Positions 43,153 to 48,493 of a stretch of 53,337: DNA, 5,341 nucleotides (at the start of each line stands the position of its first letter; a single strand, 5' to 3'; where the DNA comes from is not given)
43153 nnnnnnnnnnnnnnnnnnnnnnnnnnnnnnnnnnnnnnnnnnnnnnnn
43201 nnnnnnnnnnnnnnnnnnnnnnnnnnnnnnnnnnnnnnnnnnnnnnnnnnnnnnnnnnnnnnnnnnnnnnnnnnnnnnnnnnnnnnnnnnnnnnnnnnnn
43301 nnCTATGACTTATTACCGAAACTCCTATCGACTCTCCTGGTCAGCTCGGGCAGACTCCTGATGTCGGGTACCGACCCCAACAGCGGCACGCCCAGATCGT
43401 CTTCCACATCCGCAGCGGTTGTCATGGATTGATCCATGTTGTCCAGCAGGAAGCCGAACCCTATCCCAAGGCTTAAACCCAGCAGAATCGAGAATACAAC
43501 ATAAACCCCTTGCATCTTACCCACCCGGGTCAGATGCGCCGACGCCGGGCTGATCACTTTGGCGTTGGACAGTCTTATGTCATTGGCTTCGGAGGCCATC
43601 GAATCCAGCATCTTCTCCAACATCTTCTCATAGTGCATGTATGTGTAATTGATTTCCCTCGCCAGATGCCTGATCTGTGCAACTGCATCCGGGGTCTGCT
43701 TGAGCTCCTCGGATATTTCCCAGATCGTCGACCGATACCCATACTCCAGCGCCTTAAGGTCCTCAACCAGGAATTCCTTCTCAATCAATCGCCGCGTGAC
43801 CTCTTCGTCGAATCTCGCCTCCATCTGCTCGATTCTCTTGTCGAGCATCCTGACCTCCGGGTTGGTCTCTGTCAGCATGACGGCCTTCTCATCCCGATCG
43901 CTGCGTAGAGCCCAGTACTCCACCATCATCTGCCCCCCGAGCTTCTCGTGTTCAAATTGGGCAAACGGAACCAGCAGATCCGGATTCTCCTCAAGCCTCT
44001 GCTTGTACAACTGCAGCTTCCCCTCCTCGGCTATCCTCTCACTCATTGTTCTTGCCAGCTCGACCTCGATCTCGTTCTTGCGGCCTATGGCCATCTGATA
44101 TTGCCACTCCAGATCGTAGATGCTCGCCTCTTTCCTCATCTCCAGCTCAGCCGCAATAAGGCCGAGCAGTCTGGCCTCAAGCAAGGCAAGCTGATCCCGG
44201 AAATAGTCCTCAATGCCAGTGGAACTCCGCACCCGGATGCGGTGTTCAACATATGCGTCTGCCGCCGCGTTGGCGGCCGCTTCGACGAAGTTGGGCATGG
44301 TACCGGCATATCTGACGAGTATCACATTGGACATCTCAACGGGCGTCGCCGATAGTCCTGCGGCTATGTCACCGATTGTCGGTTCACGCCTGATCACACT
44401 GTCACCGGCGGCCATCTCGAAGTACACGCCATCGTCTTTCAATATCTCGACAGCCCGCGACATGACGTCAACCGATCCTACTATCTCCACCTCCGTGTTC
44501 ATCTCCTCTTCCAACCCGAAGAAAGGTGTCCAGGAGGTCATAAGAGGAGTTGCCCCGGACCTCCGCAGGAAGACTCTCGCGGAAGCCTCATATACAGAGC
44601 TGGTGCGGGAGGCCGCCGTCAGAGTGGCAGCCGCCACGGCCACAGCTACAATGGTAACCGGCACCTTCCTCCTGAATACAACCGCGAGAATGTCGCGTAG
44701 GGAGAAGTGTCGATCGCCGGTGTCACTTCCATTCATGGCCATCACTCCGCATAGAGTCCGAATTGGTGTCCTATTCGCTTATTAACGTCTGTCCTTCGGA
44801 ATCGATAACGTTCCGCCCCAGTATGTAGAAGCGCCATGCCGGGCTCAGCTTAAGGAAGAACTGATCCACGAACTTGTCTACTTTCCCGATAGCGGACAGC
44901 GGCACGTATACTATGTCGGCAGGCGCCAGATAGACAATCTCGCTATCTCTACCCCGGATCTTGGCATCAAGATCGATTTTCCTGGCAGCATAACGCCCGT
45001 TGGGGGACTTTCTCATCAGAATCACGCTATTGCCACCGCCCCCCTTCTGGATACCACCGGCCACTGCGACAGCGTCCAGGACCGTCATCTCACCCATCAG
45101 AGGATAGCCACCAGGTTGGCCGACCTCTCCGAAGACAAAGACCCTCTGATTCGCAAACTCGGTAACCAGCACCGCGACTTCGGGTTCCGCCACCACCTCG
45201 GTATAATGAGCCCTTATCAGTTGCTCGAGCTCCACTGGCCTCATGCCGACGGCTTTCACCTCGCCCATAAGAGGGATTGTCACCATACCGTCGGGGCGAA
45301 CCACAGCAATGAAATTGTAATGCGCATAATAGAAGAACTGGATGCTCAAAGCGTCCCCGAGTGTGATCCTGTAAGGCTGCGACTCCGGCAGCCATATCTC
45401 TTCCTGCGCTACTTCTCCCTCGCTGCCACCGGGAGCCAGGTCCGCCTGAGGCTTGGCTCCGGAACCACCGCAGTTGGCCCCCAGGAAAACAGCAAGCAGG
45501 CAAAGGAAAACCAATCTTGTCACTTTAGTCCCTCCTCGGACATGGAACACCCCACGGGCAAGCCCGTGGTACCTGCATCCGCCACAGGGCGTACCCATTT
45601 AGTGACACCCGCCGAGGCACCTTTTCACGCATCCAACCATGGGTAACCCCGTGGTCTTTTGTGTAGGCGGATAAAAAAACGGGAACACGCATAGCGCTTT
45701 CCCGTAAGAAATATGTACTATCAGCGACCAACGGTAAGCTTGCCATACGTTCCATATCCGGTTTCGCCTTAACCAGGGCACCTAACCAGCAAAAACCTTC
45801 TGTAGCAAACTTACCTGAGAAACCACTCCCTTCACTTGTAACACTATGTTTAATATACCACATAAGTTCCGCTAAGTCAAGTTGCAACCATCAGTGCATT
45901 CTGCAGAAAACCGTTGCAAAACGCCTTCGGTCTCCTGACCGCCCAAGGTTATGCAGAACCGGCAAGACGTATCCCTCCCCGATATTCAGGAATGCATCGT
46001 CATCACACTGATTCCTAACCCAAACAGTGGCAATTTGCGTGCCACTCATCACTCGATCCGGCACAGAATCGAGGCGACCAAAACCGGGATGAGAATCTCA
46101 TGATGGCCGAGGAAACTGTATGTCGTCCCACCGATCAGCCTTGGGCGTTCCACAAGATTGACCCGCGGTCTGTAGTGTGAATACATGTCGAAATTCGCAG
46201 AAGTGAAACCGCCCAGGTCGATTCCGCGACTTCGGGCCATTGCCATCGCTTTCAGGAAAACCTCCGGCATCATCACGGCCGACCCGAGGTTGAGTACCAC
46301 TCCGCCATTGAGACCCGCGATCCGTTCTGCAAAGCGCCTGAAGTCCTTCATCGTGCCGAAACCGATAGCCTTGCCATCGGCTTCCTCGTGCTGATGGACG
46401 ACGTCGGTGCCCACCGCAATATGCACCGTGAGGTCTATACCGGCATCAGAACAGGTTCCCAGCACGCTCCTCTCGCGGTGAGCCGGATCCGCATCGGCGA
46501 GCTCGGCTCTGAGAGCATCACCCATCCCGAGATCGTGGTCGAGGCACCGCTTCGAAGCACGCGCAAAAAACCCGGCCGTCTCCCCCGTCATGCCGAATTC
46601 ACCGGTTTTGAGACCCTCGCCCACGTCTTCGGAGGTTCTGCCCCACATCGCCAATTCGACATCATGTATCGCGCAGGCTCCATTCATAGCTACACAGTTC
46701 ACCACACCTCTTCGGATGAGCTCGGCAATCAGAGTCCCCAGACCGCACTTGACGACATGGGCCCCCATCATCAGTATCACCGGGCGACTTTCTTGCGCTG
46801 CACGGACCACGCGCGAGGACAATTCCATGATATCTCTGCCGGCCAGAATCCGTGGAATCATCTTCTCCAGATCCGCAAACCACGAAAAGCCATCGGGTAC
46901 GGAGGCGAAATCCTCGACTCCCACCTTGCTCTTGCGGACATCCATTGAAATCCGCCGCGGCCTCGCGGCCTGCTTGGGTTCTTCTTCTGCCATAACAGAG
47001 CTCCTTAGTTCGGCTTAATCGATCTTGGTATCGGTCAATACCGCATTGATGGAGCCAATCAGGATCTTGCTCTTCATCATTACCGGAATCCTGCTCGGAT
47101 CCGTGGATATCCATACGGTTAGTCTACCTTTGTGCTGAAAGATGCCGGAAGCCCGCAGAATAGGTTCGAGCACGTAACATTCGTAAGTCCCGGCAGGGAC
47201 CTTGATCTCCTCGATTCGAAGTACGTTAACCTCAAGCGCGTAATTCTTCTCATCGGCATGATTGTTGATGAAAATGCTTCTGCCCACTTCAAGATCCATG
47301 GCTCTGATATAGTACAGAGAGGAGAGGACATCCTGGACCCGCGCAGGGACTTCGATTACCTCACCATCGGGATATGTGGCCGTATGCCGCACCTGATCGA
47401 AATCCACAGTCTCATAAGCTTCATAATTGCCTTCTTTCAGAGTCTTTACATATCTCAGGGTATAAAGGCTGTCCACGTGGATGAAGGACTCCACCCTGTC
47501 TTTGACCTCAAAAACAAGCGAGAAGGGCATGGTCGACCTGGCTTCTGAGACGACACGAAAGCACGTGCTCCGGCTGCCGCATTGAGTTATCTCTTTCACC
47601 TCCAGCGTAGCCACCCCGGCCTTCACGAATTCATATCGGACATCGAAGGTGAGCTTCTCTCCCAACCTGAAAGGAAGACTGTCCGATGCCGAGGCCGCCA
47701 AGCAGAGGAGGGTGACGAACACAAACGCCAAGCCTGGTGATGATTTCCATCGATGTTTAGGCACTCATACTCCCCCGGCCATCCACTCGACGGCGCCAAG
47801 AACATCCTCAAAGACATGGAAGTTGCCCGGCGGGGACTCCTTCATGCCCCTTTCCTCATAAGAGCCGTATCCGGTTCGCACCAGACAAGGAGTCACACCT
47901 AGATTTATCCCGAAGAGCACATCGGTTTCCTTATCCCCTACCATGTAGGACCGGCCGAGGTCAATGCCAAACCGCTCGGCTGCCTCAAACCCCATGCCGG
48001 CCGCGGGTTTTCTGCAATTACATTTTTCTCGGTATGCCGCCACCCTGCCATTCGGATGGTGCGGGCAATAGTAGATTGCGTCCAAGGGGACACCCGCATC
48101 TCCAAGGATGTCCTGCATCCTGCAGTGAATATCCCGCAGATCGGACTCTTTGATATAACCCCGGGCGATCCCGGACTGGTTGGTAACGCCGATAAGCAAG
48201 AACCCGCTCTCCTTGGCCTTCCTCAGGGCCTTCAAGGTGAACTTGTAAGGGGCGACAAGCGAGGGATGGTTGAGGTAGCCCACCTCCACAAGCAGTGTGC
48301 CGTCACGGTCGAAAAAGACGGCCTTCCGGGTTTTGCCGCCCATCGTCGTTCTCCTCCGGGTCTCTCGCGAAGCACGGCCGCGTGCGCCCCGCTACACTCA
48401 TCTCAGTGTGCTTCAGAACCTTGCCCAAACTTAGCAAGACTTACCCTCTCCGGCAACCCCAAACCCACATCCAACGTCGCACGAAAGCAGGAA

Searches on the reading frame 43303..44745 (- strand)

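Call 11: search_protein_families(library=ncbifam, proteins=[window:43303-44745:-], max_evalue=1e-8)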
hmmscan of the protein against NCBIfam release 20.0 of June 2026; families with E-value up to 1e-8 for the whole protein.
window:43303-44745:- (480 aa): 3 families
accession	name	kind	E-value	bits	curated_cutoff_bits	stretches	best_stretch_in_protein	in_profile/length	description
TIGR03017.1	EpsF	equivalog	1.1e-25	90.3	422.75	1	16-459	3-443/444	chain length determinant protein EpsF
TIGR03007.1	pepcterm_ChnLen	equivalog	1.4e-19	69.7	278.85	1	17-471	4-472/498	XrtA system polysaccharide chain length determinant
TIGR01005.1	eps_transp_fam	subfamily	2e-19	69.3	411.7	1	120-466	135-484/754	exopolysaccharide transport protein family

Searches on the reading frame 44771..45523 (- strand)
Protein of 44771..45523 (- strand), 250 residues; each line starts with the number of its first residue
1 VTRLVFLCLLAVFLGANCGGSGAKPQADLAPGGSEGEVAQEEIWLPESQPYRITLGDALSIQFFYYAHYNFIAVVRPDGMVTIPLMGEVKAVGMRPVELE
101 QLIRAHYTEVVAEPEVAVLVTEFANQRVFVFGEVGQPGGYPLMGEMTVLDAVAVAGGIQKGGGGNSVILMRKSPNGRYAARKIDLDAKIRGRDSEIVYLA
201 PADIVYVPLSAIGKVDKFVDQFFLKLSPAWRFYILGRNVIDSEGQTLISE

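Call 11: search_protein_families(library=ncbifam, proteins=[window:44771-45523:-], max_evalue=1e-8)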
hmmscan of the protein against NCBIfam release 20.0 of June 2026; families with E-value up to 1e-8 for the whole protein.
window:44771-45523:- (250 aa): 4 families
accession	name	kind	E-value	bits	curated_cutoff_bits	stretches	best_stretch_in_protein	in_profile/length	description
TIGR03027.2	pepcterm_export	equivalog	1.2e-28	99.9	180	1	50-209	2-166/169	XrtA/PEP-CTERM system exopolysaccharide export protein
TIGR03028.1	EpsE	equivalog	2.5e-22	79.4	262.65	1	51-207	2-159/239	polysaccharide export protein EpsE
NF041843.1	EpsY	equivalog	2.4e-17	62.9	320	1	46-191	48-193/211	exopolysaccharide export protein EpsY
NF011658.0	PRK15078.1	subfamily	2.4e-15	56.2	333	1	74-212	119-254/380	polysaccharide export protein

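Call 17: find_encoding_contigs(protein=window:44771-45523:-, flank=3000, max_places=10)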
Protein window:44771-45523:- (250 aa): no gene with exactly this product is on record in the collection.

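Call 19: find_homologous_proteins(query=window:44771-45523:-, max_evalue=1e-20)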
Query window:44771-45523:- (250 aa): 58 proteins with E <= 1e-20 among 1894 candidates.
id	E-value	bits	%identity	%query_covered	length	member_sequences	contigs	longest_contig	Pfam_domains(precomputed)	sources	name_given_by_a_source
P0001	6.8e-161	552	100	100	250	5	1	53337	PF10531.16,PF02563.22,PF22461.3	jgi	-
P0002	5.7e-130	450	79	100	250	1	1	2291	PF10531.16,PF02563.22,PF22461.3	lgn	-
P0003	7.6e-127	440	77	100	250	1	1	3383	PF10531.16,PF02563.22,PF22461.3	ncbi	-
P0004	1.9e-123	429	77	94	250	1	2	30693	PF10531.16,PF02563.22,PF22461.3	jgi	jgi:polysaccharide export outer membrane protein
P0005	3.1e-123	428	73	99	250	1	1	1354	PF10531.16,PF02563.22,PF22461.3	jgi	jgi:polysaccharide export outer membrane protein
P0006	4.2e-115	402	71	99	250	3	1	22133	PF10531.16,PF02563.22,PF22461.3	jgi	-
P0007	2.4e-113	396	71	93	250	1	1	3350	PF10531.16,PF02563.22,PF22461.3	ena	-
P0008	7.0e-111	388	69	95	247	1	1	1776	PF10531.16,PF02563.22,PF22461.3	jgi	jgi:polysaccharide export outer membrane protein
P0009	6.3e-110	385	68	100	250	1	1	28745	PF10531.16,PF02563.22,PF22461.3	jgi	jgi:polysaccharide export outer membrane protein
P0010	4.6e-108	379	68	99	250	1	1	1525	PF10531.16,PF02563.22,PF22461.3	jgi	jgi:protein involved in polysaccharide export with SLBB domain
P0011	6.5e-104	365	65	99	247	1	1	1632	PF10531.16,PF02563.22,PF22461.3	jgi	jgi:protein involved in polysaccharide export with SLBB domain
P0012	1.1e-98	348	63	100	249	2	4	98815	PF10531.16,PF02563.22,PF22461.3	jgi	jgi:protein involved in polysaccharide export with SLBB domain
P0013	1.2e-98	348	59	100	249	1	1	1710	PF10531.16,PF02563.22,PF22461.3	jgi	jgi:polysaccharide export outer membrane protein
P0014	3.9e-95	336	61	96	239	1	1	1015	PF10531.16,PF02563.22,PF22461.3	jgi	jgi:polysaccharide export outer membrane protein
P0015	2.7e-93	330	61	93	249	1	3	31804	PF10531.16,PF02563.22,PF22461.3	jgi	jgi:polysaccharide export outer membrane protein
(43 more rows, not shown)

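Call 20: find_encoding_contigs(protein=P0004, flank=4000, max_places=3)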
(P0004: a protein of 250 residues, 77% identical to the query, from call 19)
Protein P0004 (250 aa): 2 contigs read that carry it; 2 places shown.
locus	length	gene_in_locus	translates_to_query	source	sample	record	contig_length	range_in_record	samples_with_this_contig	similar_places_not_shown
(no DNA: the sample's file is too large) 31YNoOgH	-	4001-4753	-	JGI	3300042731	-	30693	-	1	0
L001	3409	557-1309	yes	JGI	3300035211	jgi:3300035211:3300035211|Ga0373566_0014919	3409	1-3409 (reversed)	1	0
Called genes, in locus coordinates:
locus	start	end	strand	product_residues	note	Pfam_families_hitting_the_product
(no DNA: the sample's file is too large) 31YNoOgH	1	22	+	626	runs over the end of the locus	PF00664:ABC_membrane, PF00005:ABC_tran, PF02463:SMC_N (faint)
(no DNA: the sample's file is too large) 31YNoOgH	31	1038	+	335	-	PF01075:Glyco_transf_9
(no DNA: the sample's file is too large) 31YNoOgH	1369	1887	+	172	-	PF00702:Hydrolase (weak), PF13242:Hydrolase_like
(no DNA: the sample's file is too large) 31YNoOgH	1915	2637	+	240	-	PF11306:DUF3108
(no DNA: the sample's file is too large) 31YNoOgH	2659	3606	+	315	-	-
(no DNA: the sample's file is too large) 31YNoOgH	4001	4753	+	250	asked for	PF02563:Poly_export, PF10531:SLBB, PF22461:SLBB_2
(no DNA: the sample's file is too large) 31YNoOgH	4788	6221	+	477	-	PF02706:Wzz (faint)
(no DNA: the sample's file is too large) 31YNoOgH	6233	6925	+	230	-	-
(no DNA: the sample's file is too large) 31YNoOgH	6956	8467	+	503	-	PF13231:PMT_2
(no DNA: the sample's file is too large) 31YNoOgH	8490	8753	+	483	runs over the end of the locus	PF04932:Wzy_C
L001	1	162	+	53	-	?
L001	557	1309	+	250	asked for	PF02563:Poly_export, PF10531:SLBB, PF22461:SLBB_2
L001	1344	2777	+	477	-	PF02706:Wzz (faint)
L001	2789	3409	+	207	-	?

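Call 21: find_encoding_contigs(protein=P0006, flank=4000, max_places=3)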
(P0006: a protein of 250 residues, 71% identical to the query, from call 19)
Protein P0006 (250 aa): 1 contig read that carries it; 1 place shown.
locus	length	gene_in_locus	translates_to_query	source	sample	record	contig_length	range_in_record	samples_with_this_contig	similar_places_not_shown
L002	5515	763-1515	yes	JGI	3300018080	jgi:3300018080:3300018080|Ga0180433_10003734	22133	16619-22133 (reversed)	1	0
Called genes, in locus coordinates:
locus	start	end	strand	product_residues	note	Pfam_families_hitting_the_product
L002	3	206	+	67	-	?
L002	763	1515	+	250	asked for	PF02563:Poly_export, PF10531:SLBB, PF22461:SLBB_2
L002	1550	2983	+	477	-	-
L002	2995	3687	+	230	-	-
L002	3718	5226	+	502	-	PF13231:PMT_2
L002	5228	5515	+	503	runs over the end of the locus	PF04932:Wzy_C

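Call 22: find_encoding_contigs(protein=P0003, flank=4000, max_places=3)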
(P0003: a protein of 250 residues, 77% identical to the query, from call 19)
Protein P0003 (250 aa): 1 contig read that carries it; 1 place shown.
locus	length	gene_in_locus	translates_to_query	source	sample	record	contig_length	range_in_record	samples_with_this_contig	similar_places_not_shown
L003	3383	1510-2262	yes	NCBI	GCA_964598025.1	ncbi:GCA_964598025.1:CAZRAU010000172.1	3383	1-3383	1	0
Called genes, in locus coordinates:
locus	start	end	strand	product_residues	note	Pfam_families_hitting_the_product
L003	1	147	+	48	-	?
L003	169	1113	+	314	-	PF21570:ArgZ-like_C_2nd (weak)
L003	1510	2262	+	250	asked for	PF02563:Poly_export, PF10531:SLBB, PF22461:SLBB_2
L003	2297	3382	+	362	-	?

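Call 25: find_encoding_contigs(protein=P0002, flank=4000, max_places=3)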
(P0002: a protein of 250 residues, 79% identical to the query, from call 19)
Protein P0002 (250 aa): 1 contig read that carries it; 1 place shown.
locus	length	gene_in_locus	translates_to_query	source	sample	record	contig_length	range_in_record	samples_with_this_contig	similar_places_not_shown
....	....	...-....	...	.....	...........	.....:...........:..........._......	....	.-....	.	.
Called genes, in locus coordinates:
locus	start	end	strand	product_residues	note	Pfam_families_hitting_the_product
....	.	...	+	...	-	?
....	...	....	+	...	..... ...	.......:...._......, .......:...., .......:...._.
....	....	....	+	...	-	?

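Call 26: find_encoding_contigs(protein=P0009, flank=4000, max_places=3)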
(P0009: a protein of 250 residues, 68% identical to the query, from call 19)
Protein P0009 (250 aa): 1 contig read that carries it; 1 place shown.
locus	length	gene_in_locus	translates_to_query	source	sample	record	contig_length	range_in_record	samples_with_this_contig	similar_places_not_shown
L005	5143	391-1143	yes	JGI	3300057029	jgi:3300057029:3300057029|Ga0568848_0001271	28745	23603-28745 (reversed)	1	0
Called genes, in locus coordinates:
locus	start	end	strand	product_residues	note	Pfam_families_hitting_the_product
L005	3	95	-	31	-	?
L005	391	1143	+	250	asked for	PF02563:Poly_export, PF10531:SLBB, PF22461:SLBB_2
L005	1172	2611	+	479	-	PF02706:Wzz (weak)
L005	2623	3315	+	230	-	-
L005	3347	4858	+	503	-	PF13231:PMT_2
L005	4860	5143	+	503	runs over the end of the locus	PF04932:Wzy_C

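Call 27: find_encoding_contigs(protein=P0012, flank=4000, max_places=4)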
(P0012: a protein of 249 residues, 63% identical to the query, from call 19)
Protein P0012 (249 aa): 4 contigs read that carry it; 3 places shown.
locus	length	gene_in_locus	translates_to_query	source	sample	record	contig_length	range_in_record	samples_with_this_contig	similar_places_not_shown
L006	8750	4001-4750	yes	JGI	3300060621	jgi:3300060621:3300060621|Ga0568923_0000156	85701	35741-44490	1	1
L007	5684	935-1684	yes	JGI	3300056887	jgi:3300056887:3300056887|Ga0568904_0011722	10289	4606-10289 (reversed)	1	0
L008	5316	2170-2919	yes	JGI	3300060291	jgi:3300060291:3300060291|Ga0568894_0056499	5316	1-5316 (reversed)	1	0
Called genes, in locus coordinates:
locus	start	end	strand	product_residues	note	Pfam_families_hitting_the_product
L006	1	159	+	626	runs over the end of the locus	PF00664:ABC_membrane, PF02463:SMC_N (faint), PF00005:ABC_tran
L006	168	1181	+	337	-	PF01075:Glyco_transf_9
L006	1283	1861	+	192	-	PF00702:Hydrolase (faint), PF13242:Hydrolase_like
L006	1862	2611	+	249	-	PF11306:DUF3108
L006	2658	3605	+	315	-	-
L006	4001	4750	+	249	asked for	PF02563:Poly_export, PF22461:SLBB_2, PF10531:SLBB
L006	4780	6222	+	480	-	PF02706:Wzz (weak)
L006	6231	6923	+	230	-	-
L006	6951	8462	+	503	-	PF13231:PMT_2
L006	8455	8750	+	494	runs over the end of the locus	PF04932:Wzy_C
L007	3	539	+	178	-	?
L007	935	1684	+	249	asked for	PF02563:Poly_export, PF22461:SLBB_2, PF10531:SLBB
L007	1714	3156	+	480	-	PF02706:Wzz (weak)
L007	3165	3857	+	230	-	-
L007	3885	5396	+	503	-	PF13231:PMT_2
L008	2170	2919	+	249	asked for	PF02563:Poly_export, PF22461:SLBB_2, PF10531:SLBB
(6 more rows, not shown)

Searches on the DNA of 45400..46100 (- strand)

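Call 18: search_rna_families(source=window, start=45400, end=46100, threshold=evalue, max_evalue=10)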
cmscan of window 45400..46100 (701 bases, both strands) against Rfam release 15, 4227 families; matches with E-value up to 10: 2.
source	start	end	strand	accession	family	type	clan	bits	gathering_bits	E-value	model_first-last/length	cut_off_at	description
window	45885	45951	-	RF02949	Cupriavidus-1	Gene; sRNA;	-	16.5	45.5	9.1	1-78/78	no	Cupriavidus-1 RNA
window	45543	45609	-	RF00670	mir-105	Gene; miRNA;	-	14.6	68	7.4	1-81/81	no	mir-105 microRNA precursor family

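Call 54: search_dna_similar(query=window:45524-45690:-, collection=plasmids, mode=distant, max_evalue=1, max_rows=10)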
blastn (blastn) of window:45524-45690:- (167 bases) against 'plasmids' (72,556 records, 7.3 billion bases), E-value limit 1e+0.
Records with a match: 1; places in all: 1; records where one place covers at least 80% of the query: 0.
Best place of each record, by identity: 90-95% 1.
By first word of the organism name: Rickettsia 1.
By predicted mobility (MOB-suite, as given by PLSDB): non-mobilizable 1.
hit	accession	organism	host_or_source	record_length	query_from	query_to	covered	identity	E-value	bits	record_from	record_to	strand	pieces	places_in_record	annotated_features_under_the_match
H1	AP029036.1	Rickettsia endosymbiont of Nesidiocoris tenuis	insect gut metagenome,Nesidiocoris ...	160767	116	146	19%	90.6%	5e-1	42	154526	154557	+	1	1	none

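Call 55: search_dna_similar(query=window:45524-45690:-, collection=phages, mode=distant, max_evalue=1, max_rows=10)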
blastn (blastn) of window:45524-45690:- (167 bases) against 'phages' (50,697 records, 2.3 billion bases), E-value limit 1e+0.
Records with a match: 4; places in all: 4; records where one place covers at least 80% of the query: 0.
Best place of each record, by identity: 80-90% 4.
By first word of the organism name: Agrobacterium 4.
By host as written in the record: Rhizogenic Agrobacterium biovar 1 ST15.13/040 4.
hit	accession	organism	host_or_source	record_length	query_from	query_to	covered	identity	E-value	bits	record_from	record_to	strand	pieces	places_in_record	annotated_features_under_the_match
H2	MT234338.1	Agrobacterium phage OLIVR1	Rhizogenic Agrobacterium biovar 1 ...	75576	29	67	23%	82.1%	5e-1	40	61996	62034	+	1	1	portal (connector) protein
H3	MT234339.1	Agrobacterium phage OLIVR2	Rhizogenic Agrobacterium biovar 1 ...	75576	29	67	23%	82.1%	5e-1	40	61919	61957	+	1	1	portal (connector) protein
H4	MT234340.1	Agrobacterium phage OLIVR3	Rhizogenic Agrobacterium biovar 1 ...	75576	29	67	23%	82.1%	5e-1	40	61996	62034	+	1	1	portal (connector) protein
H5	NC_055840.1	Agrobacterium phage OLIVR1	Rhizogenic Agrobacterium biovar 1 ...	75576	29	67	23%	82.1%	5e-1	40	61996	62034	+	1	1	portal protein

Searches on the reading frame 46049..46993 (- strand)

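Call 10: search_protein_families(library=ncbifam, proteins=[window:46049-46993:-], max_evalue=0.00001)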
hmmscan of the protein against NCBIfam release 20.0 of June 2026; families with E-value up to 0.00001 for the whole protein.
window:46049-46993:- (314 aa): 1 family
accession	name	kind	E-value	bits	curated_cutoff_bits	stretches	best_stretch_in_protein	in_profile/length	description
NF052581.1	GSU2086_dom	subfamily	2.4e-101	339.2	250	1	14-307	9-300/301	GSU2086 family protein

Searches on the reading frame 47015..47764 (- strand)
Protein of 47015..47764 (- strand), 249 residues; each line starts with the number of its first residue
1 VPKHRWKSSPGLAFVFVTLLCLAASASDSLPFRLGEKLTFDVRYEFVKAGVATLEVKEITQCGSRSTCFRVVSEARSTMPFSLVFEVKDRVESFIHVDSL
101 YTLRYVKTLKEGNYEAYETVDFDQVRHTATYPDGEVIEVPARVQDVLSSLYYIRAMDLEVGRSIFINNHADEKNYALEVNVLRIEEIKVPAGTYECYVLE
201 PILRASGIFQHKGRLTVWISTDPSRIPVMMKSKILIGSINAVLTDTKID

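Call 10: search_protein_families(library=ncbifam, proteins=[window:47015-47764:-], max_evalue=0.00001)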
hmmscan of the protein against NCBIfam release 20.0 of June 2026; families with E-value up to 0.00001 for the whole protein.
window:47015-47764:- (249 aa): 0 families

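Call 59: search_protein_families(library=pfam, proteins=[window:47015-47764:-], max_evalue=0.00001)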
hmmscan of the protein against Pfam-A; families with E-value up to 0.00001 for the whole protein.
window:47015-47764:- (249 aa): 1 family
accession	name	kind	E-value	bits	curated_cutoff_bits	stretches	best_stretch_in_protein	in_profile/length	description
PF11306.15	DUF3108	-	2e-39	136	26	1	39-244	1-209/209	Protein of unknown function (DUF3108)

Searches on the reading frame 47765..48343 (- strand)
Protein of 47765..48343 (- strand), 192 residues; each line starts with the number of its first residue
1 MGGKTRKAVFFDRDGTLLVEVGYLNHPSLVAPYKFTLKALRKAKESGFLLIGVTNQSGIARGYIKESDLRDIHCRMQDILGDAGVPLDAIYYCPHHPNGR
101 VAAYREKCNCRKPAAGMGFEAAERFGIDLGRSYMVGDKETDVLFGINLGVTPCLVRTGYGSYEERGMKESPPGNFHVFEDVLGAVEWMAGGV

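Call 10: search_protein_families(library=ncbifam, proteins=[window:47765-48343:-], max_evalue=0.00001)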
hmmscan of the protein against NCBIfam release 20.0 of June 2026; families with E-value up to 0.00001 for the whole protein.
window:47765-48343:- (192 aa): 10 families
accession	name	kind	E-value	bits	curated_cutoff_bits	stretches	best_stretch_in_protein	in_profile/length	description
NF006506.0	PRK08942.1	equivalog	4.6e-45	153.4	178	1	5-187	2-176/182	D-glycero-beta-D-manno-heptose 1,7-bisphosphate 7-phosphatase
TIGR00213.1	GmhB_yaeD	subfamily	4.9e-42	143.6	149.6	1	7-158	2-153/176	D-glycero-beta-D-manno-heptose 1,7-bisphosphate 7-phosphatase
TIGR01656.1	Histidinol-ppas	subfamily_domain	3.8e-33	114.5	84.15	1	7-153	1-144/149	histidinol-phosphate phosphatase domain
TIGR01662.1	HAD-SF-IIIA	subfamily_domain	1.4e-30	106.2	44.6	1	7-157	1-140/141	HAD-IIIA family hydrolase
NF005264.0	PRK06769.1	equivalog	1.8e-24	86.5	217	1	5-166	3-147/175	HAD-IIIA family hydrolase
NF050049.1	HBPPhtaseGmhB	domain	4.5e-23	81.9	250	1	6-151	3-139/171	D-glycero-alpha-D-manno-heptose-1,7-bisphosphate 7-phosphatase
NF003937.0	PRK05446.1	equivalog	3.7e-20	72.2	443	1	6-153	3-146/355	bifunctional histidinol-phosphatase/imidazoleglycerol-phosphate dehydratase HisB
TIGR01261.1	hisB_Nterm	equivalog_domain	1.9e-19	69.7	140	1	7-152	2-143/161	histidinol-phosphatase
TIGR01664.1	DNA-3'-Pase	equivalog_domain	5.5e-06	26.4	107.65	1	35-138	46-136/167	DNA 3'-phosphatase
TIGR01452.1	PGP_euk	subfamily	6.7e-06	25.7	201.95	0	102-164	192-255/279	phosphoglycolate/pyridoxal phosphate family phosphatase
